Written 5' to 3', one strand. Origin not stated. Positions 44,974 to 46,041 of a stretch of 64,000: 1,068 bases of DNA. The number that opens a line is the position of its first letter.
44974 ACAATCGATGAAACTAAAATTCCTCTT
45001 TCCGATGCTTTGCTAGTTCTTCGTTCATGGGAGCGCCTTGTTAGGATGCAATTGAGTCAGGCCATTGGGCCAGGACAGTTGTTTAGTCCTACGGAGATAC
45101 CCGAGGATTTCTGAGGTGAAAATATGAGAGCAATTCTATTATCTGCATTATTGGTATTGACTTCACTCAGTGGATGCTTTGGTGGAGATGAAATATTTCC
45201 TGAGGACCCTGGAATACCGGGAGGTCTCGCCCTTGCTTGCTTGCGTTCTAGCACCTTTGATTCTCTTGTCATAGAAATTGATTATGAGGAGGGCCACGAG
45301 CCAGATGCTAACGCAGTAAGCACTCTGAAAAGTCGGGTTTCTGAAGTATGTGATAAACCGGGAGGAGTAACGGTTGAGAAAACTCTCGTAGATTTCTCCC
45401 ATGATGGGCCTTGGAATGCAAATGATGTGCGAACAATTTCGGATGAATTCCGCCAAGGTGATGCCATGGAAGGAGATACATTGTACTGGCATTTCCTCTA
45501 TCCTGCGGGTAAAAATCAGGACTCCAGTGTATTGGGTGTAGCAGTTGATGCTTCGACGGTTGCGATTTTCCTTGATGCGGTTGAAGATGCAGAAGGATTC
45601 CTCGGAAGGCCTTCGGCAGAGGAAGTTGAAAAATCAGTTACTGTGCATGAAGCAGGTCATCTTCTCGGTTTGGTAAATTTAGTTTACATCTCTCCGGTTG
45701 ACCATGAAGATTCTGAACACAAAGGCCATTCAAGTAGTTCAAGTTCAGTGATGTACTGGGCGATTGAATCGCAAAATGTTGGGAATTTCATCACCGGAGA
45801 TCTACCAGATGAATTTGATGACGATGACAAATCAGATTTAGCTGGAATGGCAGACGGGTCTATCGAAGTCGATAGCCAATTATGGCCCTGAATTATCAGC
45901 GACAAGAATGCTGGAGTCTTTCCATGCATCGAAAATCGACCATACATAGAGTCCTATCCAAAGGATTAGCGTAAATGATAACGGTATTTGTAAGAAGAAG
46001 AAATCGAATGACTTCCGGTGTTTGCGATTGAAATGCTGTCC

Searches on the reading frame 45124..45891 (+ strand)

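Call 9: search_protein_families(library=pfam, proteins=[window:45124-45891:+], max_evalue=0.01)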
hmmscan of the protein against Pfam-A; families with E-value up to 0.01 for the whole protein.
window:45124-45891:+ (255 aa): 1 family
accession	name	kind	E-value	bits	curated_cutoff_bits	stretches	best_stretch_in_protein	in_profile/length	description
PF00413.30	Peptidase_M10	-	0.0024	18.2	24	0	115-183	102-122/159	Matrixin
